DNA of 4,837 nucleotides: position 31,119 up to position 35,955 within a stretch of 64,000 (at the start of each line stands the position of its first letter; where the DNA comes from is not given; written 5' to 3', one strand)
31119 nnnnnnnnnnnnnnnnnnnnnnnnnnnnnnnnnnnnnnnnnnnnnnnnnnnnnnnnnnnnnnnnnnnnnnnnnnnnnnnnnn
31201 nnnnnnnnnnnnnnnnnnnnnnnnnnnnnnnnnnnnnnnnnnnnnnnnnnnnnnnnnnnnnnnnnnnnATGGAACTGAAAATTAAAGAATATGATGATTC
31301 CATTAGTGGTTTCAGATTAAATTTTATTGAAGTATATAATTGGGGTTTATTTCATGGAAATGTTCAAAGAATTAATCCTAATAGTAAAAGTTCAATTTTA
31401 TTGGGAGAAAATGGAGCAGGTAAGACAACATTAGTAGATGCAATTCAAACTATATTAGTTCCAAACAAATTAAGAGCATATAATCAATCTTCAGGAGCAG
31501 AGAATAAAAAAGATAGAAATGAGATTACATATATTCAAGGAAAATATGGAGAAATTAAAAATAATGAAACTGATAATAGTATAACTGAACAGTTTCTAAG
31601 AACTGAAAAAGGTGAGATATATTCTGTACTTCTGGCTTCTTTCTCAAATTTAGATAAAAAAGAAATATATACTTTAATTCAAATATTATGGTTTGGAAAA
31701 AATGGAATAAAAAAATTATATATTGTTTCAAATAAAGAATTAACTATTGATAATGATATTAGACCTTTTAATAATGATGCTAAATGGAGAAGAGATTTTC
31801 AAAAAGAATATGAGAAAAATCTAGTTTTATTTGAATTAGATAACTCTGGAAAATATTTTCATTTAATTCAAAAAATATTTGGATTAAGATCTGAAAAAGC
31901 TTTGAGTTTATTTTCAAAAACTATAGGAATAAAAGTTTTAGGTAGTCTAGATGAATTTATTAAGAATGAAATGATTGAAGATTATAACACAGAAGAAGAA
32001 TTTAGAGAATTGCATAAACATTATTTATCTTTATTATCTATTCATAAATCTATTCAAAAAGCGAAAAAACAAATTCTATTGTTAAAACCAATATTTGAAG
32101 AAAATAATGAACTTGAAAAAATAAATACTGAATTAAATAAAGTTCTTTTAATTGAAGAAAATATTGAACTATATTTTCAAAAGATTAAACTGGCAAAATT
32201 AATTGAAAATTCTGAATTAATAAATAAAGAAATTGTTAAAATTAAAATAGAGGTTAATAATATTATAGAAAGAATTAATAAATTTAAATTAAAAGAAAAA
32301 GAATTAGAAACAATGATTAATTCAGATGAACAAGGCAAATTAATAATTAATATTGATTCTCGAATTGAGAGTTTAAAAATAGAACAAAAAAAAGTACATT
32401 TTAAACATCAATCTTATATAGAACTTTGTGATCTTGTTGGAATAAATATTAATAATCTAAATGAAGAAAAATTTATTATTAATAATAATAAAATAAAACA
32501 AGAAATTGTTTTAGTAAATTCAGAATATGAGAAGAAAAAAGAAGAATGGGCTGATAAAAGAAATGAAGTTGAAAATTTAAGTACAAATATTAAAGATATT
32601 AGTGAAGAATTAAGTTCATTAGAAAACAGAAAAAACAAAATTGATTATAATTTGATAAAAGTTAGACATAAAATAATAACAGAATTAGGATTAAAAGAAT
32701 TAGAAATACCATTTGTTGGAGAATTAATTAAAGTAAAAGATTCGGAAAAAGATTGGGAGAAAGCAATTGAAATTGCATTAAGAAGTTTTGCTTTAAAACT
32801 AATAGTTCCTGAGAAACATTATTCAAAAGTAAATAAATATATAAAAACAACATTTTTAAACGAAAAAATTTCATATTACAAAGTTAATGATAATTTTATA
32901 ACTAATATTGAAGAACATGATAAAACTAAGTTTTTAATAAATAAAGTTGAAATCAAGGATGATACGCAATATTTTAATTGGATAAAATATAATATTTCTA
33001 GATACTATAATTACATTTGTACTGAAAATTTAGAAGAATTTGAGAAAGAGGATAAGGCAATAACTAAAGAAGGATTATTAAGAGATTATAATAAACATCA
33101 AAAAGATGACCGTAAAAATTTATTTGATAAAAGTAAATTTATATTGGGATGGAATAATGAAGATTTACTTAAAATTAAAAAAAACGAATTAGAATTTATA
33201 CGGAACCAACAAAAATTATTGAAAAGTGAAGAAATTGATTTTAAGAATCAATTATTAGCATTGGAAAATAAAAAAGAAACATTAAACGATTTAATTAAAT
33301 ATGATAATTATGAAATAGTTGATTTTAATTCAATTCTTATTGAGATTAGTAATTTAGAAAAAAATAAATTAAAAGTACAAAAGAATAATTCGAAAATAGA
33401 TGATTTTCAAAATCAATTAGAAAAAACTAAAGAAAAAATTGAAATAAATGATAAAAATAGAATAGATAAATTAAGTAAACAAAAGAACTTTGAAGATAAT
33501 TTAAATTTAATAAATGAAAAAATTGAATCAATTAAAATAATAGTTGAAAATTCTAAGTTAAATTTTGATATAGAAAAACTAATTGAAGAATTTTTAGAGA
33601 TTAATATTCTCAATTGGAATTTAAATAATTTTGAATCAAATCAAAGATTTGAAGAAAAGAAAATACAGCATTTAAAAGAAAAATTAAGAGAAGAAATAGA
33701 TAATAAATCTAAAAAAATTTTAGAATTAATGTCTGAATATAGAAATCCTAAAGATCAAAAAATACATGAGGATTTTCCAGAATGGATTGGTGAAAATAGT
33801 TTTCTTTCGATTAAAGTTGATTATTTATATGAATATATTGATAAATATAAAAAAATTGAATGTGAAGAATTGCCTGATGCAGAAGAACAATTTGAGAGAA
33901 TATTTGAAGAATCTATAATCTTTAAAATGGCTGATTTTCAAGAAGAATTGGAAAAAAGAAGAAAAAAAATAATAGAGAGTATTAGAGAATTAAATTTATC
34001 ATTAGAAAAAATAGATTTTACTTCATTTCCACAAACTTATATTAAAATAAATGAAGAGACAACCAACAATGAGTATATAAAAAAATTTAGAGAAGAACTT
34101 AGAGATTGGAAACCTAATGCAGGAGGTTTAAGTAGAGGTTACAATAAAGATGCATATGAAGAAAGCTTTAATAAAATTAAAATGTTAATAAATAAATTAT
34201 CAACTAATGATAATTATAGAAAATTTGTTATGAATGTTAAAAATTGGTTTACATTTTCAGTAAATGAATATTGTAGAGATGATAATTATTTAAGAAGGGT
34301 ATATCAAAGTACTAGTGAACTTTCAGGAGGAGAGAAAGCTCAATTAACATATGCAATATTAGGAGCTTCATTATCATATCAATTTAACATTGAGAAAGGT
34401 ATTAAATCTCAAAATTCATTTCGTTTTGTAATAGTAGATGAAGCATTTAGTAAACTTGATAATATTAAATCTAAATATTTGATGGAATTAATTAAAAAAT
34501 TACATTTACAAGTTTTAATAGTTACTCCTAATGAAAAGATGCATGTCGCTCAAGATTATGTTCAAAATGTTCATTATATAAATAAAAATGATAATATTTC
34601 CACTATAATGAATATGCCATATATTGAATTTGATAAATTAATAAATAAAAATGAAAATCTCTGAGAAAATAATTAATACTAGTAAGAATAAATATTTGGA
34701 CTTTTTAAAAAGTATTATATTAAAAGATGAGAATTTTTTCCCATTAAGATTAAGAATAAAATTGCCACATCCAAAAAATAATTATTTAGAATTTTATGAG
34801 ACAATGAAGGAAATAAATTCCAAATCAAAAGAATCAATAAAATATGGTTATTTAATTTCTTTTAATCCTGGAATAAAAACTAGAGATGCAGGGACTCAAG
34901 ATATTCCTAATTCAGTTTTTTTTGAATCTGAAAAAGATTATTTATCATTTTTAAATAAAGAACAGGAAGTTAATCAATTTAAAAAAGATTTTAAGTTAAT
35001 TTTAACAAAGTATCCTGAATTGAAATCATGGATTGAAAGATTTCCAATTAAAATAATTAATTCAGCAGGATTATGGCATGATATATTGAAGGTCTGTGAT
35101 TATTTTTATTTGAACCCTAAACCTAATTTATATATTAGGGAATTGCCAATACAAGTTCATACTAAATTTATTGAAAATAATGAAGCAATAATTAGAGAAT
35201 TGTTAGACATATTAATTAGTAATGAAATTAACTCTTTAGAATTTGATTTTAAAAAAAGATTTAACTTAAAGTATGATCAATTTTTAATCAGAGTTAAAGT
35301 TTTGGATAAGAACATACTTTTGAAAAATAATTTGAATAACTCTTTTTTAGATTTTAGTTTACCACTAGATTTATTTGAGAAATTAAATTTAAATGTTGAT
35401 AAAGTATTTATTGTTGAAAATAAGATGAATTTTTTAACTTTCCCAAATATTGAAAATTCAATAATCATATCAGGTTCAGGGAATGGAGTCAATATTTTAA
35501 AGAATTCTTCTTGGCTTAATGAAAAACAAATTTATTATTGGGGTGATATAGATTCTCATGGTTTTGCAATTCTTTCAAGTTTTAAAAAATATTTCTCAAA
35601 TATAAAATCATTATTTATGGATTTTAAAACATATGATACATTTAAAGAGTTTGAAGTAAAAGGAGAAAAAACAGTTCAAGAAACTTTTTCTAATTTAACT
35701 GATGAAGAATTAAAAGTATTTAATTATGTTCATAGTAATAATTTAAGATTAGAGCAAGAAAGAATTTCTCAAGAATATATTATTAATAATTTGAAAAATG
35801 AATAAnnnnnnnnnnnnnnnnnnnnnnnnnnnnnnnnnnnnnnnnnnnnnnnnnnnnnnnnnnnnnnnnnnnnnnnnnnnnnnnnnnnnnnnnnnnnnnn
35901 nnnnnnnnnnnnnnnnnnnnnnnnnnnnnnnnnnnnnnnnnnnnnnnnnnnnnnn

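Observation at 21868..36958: One 15-kb translationally coupled gene train linking a GHKL-peptidase, an AddAB-like helicase-nuclease pair, Wadjet and a PIN nuclease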

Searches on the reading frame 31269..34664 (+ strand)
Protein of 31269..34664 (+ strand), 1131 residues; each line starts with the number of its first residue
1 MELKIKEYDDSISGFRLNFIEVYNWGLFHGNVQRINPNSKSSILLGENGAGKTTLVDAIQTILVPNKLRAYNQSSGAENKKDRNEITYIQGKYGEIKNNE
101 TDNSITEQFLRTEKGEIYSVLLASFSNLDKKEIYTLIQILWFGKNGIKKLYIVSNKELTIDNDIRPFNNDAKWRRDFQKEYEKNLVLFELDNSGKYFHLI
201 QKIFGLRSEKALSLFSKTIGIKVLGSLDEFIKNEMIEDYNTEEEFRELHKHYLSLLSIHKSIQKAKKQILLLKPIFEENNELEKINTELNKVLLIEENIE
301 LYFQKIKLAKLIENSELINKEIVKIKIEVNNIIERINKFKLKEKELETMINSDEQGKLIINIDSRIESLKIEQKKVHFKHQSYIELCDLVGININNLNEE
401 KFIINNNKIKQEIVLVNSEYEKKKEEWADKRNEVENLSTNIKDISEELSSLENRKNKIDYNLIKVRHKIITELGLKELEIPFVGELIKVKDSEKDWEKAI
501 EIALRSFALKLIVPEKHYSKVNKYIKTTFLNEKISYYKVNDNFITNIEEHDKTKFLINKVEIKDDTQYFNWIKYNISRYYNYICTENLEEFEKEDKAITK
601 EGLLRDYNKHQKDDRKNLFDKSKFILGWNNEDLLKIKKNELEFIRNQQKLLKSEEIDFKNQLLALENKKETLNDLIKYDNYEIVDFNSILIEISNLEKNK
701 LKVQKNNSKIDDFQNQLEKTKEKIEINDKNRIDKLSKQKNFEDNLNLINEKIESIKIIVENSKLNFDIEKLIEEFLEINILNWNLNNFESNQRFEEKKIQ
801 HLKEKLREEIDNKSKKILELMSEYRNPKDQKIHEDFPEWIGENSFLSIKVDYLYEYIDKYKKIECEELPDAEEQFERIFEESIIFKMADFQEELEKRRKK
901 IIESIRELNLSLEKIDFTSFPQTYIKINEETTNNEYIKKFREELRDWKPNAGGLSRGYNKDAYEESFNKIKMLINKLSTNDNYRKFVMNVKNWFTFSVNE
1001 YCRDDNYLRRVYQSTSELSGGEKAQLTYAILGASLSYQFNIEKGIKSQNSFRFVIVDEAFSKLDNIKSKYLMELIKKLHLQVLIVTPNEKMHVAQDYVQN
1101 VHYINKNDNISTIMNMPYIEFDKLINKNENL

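Call 3: search_protein_families(library=pfam, proteins=[window:31269-34664:+], max_evalue=0.01)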
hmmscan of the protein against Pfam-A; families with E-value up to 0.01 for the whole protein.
window:31269-34664:+ (1131 aa): 5 families
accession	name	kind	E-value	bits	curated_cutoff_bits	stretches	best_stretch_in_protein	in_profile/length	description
PF13558.12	SbcC_Walker_B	-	8.1e-20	71.3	27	1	987-1076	3-89/90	SbcC/RAD50-like, Walker B motif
PF13555.12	AAA_29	-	1.5e-18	66.7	27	1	18-77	2-60/61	P-loop containing region of AAA domain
PF02463.25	SMC_N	-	1.3e-10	41.5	40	2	668-1102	57-212/220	RecF/RecN/SMC N terminal domain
PF00005.33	ABC_tran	-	0.00073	20.6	25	1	43-94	15-69/137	ABC transporter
PF04310.18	MukB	-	0.006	16.8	23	0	38-131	25-114/226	MukB N-terminal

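Call 4: search_protein_families(library=padloc, proteins=[window:31269-34664:+], max_evalue=0.01)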
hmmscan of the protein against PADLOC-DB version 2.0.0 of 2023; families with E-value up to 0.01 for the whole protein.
window:31269-34664:+ (1131 aa): 17 families
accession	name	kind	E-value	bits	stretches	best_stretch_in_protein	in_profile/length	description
PDLC00512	JetC1|JetC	-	2.1e-267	888.4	1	8-1123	11-1115/1123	DUF3584 domain; MukB-like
PDLC00518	JetC1|JetC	-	3.2e-170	566.4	1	14-1120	15-1101/1112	DUF3584 domain; MukB-like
PDLC00511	JetC1|JetC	-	3.7e-120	400.7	1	14-1129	15-1097/1108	DUF3584 domain; MukB-like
PDLC00517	JetC1|JetC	-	1.4e-94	316.4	1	18-1111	23-1105/1119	DUF3584 domain; MukB-like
PDLC00514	JetC1|JetC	-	6.1e-82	274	1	13-1110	6-1085/1117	DUF3584 domain; MukB-like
PDLC00519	JetC1|JetC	-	2.2e-46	156.7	1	17-1116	4-1085/1097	DUF3584 domain; MukB-like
PDLC00509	JetC1|JetC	-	1.1e-41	141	1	22-1092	20-1109/1158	DUF3584 domain; MukB-like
PDLC00505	JetC1|JetC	-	1.9e-24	83.8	1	23-1129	15-1117/1118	DUF3584 domain; MukB-like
PDLC00513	JetC1|JetC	-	1.7e-23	80.7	2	370-1090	403-1076/1140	DUF3584 domain; MukB-like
PDLC00506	JetC1|JetC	-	5e-20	69.2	2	864-1107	871-1108/1149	DUF3584 domain; MukB-like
PDLC00503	JetC1|JetC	-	1.3e-17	61.2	2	402-1096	416-1094/1146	DUF3584 domain; MukB-like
PDLC00507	JetC1|JetC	-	1.2e-12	45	2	1019-1090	1072-1141/1215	DUF3584 domain; MukB-like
PDLC00504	JetC1|JetC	-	4.4e-12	42.9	2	293-1112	283-1110/1144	DUF3584 domain; MukB-like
PDLC00508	JetC1|JetC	-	1.7e-11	41.1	1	1004-1114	994-1096/1106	DUF3584 domain; MukB-like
PDLC00515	JetC1|JetC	-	4.5e-11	39.5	2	1019-1106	1077-1162/1212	DUF3584 domain; MukB-like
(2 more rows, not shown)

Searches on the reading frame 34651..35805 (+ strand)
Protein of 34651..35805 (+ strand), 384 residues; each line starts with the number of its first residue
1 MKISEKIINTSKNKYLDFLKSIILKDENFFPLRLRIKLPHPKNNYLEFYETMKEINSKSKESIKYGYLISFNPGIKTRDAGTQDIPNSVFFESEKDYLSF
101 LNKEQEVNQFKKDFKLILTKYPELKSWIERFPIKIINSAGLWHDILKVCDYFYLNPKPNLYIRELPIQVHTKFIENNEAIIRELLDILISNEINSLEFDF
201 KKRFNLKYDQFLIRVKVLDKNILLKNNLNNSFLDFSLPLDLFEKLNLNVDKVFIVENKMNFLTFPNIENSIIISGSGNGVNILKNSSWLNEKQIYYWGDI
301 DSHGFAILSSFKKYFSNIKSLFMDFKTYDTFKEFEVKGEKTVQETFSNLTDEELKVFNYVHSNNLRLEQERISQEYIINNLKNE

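Call 3: search_protein_families(library=pfam, proteins=[window:34651-35805:+], max_evalue=0.01)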
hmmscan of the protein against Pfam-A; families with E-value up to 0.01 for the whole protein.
window:34651-35805:+ (384 aa): 2 families
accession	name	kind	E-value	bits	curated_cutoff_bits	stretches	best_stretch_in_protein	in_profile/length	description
PF09983.15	JetD_C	-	1e-42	145.9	22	1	209-380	5-178/179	Wadjet protein JetD, C-terminal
PF11795.13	DUF3322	-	2.5e-34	119.4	22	1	16-186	13-190/190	Uncharacterized protein conserved in bacteria N-term (DUF3322)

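Call 4: search_protein_families(library=padloc, proteins=[window:34651-35805:+], max_evalue=0.01)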
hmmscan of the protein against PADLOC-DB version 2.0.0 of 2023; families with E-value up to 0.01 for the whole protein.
window:34651-35805:+ (384 aa): 15 families
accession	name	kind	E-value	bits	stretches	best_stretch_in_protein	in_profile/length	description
PDLC00522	JetD1|JetD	-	7.1e-133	441.4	1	3-383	3-378/382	DUF2220; DUF3322; DUF2399 domain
PDLC00530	JetD1|JetD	-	5.4e-87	290.6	1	21-382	26-384/391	DUF2220; DUF3322; DUF2399 domain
PDLC00523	JetD1|JetD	-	6.8e-50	168.2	1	23-383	32-392/398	DUF2220; DUF3322; DUF2399 domain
PDLC00520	JetD1|JetD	-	1.6e-28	97.8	1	246-382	233-383/398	DUF2220; DUF3322; DUF2399 domain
PDLC00532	JetD1|JetD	-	8.6e-28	95.1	1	107-381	115-375/383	DUF2220; DUF3322; DUF2399 domain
PDLC00533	JetD1|JetD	-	6.2e-17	59.7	1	243-374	261-407/409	DUF2220; DUF3322; DUF2399 domain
PDLC00524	JetD1|JetD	-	1.8e-10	38.5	1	248-372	252-385/387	DUF2220; DUF3322; DUF2399 domain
PDLC00556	JetD2|JetD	-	9.5e-08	29.5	1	246-378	284-422/430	DUF2220; DUF3322; DUF2399 domain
PDLC00592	JetD3|JetD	-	2.5e-07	28.3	1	220-323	150-274/346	DUF2239; DUF2220 domain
PDLC00591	JetD3|JetD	-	3.1e-06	24.8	1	246-377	190-346/350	DUF2239; DUF2220 domain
PDLC00527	JetD1|JetD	-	1.3e-05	22.4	1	286-319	285-321/387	DUF2220; DUF3322; DUF2399 domain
PDLC00594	JetD3|JetD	-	0.00031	18.3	1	248-317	189-266/345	DUF2239; DUF2220 domain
PDLC00528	JetD1|JetD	-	0.00041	17.6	1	290-352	317-379/418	DUF2220; DUF3322; DUF2399 domain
PDLC00525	JetD1|JetD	-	0.0058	13.6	1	291-334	324-367/412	DUF2220; DUF3322; DUF2399 domain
PDLC00531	JetD1|JetD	-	0.0078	13.8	0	288-319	138-172/234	DUF2220; DUF3322; DUF2399 domain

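Call 57: search_solved_structures(query=window:34651-35805:+, max_evalue=0.001, show_alignments=1)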
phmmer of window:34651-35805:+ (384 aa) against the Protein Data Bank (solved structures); distinct sequences matched with E-value up to 0.001: 3.
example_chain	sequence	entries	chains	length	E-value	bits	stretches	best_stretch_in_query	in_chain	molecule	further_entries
8b7f_A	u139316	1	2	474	2.4e-14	56.5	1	147-379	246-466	Ubiquitin-like protein SMT3,MksG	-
8q72_M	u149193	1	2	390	3.6e-11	46.1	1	169-377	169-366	JetD(E248A)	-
7til_A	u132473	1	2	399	6.6e-06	28.8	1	127-372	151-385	JetD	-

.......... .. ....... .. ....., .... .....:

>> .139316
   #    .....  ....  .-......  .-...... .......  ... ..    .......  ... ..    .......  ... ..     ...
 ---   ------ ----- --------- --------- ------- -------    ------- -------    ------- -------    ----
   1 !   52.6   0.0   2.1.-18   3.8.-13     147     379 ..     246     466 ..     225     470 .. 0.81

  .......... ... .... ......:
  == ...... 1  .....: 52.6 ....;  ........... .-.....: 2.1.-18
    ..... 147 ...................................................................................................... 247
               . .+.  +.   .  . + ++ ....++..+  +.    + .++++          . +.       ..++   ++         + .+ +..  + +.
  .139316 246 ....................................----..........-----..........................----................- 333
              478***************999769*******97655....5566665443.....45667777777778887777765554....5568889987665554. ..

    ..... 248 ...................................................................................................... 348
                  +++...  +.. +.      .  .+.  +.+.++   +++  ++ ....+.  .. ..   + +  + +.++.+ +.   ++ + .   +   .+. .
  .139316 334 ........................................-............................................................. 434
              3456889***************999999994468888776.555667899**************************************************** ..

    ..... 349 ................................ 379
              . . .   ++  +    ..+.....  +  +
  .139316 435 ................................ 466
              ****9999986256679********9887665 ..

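Call 94: search_dna_similar(query=window:34651-35805:+, collection=plasmids, mode=protein, max_rows=12)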
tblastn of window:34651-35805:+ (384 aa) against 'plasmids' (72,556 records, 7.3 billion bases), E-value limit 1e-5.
Records with a match: 39; places in all: 40; records where one place covers at least 80% of the query: 30.
Best place of each record, by identity: <60% 39.
By first word of the organism name: Ralstonia 30; Streptomyces 3; Candidatus 1; Nocardia 1; Arthrobacter 1; Sphaerotilus 1; Rhodococcus 1; Stenotrophomonas 1.
By predicted mobility (MOB-suite, as given by PLSDB): mobilizable 30; non-mobilizable 9.
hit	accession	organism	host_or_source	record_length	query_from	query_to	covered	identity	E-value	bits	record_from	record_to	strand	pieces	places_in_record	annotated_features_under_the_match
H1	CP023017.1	Ralstonia solanacearum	Solanum tuberosum,single cell,Potato ...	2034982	17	381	95%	26.2%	2e-33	139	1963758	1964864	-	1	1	hypothetical protein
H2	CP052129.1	Ralstonia solanacearum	tomato,cell culture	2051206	17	381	95%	26.2%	2e-33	139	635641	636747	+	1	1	hypothetical protein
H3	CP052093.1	Ralstonia solanacearum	tomato,cell culture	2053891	17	381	95%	26.2%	2e-33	139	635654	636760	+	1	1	none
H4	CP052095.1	Ralstonia solanacearum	tomato,cell culture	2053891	17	381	95%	26.2%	2e-33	139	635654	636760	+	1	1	none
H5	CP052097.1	Ralstonia solanacearum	tomato,cell culture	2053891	17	381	95%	26.2%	2e-33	139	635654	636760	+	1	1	none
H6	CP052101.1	Ralstonia solanacearum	tomato,cell culture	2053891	17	381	95%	26.2%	2e-33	139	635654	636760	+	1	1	none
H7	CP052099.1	Ralstonia solanacearum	tomato,cell culture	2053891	17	381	95%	26.2%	2e-33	139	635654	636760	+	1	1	hypothetical protein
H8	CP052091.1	Ralstonia solanacearum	tomato,cell culture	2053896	17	381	95%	26.2%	2e-33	139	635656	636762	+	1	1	hypothetical protein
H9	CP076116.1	Ralstonia solanacearum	cell culture,wilting pepper (C. annuum) ...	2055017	17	381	95%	26.2%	2e-33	139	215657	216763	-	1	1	hypothetical protein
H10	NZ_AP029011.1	Ralstonia pseudosolanacearum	-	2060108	17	381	95%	26.2%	2e-33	139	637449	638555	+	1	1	none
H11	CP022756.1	Ralstonia solanacearum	Solanum tuberosum,single cell,Potato ...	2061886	17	381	95%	26.2%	2e-33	139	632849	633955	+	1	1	hypothetical protein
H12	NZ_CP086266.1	Ralstonia sp. RS647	sunflower,cell culture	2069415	17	381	95%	26.2%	2e-33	139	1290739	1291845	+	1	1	none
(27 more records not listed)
